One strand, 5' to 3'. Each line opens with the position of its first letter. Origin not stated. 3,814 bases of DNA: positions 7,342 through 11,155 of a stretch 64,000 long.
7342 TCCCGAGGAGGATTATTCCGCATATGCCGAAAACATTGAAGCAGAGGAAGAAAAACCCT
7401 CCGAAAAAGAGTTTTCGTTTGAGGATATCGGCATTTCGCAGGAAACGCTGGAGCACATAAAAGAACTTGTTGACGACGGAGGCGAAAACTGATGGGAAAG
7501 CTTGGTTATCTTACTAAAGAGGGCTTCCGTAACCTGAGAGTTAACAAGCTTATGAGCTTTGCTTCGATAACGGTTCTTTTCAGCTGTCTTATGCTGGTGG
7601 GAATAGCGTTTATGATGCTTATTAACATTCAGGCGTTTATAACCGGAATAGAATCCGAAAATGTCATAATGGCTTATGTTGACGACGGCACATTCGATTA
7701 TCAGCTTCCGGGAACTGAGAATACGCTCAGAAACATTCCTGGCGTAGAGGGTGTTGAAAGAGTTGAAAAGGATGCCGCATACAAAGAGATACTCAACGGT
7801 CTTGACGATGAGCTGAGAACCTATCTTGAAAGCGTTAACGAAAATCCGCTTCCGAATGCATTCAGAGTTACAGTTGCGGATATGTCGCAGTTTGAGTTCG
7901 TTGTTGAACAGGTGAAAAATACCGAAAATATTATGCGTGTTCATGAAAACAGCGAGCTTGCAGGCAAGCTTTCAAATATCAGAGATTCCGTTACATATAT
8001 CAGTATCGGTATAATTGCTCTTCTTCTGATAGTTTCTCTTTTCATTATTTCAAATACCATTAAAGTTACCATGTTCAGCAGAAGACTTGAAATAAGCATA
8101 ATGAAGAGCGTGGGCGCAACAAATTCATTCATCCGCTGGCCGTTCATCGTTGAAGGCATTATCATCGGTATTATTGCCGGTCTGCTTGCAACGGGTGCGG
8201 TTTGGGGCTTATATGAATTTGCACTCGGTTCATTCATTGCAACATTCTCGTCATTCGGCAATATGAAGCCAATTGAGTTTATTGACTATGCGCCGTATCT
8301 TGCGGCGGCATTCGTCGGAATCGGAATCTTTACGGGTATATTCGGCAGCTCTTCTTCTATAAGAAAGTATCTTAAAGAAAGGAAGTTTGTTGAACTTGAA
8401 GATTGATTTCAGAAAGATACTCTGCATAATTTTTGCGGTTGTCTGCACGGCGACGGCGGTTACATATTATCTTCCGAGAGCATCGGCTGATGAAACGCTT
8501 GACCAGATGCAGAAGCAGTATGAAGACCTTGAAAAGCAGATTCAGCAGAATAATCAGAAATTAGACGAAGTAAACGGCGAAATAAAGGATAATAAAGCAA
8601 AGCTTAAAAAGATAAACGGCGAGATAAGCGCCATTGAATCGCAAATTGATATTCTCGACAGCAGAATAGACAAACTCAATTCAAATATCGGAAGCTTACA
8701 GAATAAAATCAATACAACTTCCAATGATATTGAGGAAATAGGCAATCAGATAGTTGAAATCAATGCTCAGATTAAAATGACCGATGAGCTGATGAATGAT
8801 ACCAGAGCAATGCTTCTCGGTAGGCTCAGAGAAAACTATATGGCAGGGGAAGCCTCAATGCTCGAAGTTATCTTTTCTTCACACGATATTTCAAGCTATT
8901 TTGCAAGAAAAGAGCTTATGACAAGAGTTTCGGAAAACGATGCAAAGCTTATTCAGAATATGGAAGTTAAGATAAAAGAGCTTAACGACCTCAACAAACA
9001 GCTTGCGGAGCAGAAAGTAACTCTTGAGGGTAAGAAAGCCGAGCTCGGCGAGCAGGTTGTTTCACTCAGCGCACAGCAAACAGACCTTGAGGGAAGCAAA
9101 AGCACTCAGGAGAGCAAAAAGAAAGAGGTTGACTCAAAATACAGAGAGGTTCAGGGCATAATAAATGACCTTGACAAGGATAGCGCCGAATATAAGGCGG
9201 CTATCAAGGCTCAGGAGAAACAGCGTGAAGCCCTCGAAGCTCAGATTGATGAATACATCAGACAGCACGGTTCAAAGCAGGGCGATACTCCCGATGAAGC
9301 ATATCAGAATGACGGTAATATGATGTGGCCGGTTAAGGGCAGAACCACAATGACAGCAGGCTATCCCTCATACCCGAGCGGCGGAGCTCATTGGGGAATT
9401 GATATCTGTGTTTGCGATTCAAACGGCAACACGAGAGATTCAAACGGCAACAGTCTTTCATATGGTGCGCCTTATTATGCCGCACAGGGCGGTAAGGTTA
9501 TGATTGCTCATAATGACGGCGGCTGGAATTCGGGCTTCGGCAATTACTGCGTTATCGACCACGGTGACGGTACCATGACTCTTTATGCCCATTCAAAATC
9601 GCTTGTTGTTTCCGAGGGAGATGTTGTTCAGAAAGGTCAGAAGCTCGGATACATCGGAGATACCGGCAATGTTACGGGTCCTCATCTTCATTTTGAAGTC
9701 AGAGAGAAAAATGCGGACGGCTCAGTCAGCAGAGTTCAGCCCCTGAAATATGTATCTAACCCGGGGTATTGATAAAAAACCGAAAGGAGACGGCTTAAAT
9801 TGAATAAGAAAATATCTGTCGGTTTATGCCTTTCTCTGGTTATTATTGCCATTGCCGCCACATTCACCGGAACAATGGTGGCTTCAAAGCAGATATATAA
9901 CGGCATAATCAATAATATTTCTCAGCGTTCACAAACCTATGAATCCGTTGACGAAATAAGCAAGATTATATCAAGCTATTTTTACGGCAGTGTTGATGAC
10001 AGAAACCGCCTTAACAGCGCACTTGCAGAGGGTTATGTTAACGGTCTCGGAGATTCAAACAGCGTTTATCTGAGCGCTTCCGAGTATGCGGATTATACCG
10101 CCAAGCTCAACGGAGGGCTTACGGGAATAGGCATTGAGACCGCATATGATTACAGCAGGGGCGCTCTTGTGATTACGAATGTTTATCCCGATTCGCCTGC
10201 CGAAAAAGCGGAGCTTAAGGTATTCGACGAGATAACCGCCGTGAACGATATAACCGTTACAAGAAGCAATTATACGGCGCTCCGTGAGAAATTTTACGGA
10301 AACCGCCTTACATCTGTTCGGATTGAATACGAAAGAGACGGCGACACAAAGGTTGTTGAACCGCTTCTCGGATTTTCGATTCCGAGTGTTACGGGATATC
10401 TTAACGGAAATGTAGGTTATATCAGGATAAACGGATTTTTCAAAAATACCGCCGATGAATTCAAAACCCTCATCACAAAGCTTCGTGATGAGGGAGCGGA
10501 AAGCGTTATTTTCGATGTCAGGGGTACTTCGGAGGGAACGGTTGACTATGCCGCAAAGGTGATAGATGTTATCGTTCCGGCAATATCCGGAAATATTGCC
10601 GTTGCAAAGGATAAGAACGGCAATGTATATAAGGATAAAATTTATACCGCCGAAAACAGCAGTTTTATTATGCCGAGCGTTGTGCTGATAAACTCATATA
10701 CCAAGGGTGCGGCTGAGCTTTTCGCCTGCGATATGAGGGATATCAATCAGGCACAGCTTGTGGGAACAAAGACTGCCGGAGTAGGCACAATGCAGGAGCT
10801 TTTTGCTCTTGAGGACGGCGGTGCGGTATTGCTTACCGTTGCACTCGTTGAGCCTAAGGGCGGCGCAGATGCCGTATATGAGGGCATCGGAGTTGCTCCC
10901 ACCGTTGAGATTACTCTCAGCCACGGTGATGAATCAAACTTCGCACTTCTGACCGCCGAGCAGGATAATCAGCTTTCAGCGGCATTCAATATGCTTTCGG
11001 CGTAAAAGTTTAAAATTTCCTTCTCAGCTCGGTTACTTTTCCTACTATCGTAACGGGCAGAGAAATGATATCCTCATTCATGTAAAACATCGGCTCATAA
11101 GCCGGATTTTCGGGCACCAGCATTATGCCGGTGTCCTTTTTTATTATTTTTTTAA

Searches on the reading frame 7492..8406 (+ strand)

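Call 7: search_protein_families(library=pfam, proteins=[window:7492-8406:+], max_evalue=0.01)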
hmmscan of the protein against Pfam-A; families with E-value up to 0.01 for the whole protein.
window:7492-8406:+ (304 aa): 2 families
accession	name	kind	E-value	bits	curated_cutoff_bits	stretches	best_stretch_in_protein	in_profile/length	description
PF18075.7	FtsX_ECD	-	9.8e-14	52.2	23.5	1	59-150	3-96/96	FtsX extracellular domain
PF02687.27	FtsX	-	1.4e-13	51.4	25.5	1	174-295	3-117/120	FtsX-like permease C-terminal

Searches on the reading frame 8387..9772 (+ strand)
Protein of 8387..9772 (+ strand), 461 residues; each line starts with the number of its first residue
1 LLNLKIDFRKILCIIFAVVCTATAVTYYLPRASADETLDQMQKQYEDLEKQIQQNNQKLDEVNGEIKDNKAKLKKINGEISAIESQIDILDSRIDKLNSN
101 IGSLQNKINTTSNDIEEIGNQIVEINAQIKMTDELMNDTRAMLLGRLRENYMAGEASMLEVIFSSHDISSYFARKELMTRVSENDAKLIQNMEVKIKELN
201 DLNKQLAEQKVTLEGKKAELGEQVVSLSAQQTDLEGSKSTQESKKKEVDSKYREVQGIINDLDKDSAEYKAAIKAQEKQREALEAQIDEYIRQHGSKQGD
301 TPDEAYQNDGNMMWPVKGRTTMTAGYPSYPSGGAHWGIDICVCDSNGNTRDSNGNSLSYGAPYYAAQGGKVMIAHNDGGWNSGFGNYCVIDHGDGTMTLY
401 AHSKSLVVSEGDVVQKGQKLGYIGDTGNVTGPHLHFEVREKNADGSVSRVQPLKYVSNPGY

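Call 7: search_protein_families(library=pfam, proteins=[window:8387-9772:+], max_evalue=0.01)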
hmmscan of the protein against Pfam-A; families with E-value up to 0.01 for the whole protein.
window:8387-9772:+ (461 aa): 31 families (the best 25 are shown)
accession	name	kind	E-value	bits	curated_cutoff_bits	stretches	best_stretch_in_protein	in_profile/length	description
PF01551.29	Peptidase_M23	-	7.7e-25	87.4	28.7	1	358-442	11-91/96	Peptidase family M23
PF12795.12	MscS_porin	-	4.4e-06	26.9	34.4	1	33-139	34-139/238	Mechanosensitive ion channel porin domain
PF14932.11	HAUS-augmin3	-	1.6e-05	25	29.4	1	36-179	47-188/260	HAUS augmin-like complex subunit 3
PF11932.13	DUF3450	-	1.6e-05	24.8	32.6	1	28-113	14-93/241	Protein of unknown function (DUF3450)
PF13166.12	AAA_13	-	2.3e-05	23.7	36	1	33-132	359-456/713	AAA domain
PF14362.11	DUF4407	-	4.9e-05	23.2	31.3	1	33-136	138-243/297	Domain of unknown function (DUF4407)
PF08614.16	ATG16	-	0.00016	22.3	33.7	1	32-108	77-153/200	Autophagy protein 16 (ATG16)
PF00038.26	Filament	-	0.00017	21.8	40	1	35-149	169-285/313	Intermediate filament protein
PF06009.19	Laminin_II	-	0.00021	21.8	33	1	32-132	6-102/138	Laminin Domain II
PF24568.1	CC_PcsB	-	0.00021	21.5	27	1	137-200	9-73/75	Peptidoglycan hydrolase PcsB, coiled-coil domain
PF19220.6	Rod_CreS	-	0.00041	19.9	100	1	37-149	70-182/359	Crescentin, rod domain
PF07889.17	DUF1664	-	0.00084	19.8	34.6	1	35-107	51-123/124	Protein of unknown function (DUF1664)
PF13863.11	DUF4200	-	0.0012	19.6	29.7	1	35-117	23-105/119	Domain of unknown function (DUF4200)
PF00261.25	Tropomyosin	-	0.0012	18.7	38.6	1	36-123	153-240/242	Tropomyosin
PF06160.17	EzrA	-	0.0019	17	39.6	1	35-132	59-155/557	Septation ring formation regulator, EzrA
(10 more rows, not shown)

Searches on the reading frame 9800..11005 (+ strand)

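Call 7: search_protein_families(library=pfam, proteins=[window:9800-11005:+], max_evalue=0.01)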
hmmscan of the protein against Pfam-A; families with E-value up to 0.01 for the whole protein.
window:9800-11005:+ (401 aa): 4 families
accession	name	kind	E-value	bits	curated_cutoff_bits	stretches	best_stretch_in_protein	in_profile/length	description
PF03572.23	Peptidase_S41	-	1.4e-30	106.5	24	1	204-371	1-165/165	Peptidase family S41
PF17820.7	PDZ_6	-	2.9e-08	33.7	27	1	124-179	1-54/54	PDZ domain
PF13180.12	PDZ_2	-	6.3e-08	33.2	27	1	110-186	3-76/80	PDZ domain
PF00595.29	PDZ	-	0.00033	21.4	23.2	1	107-154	9-58/81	PDZ domain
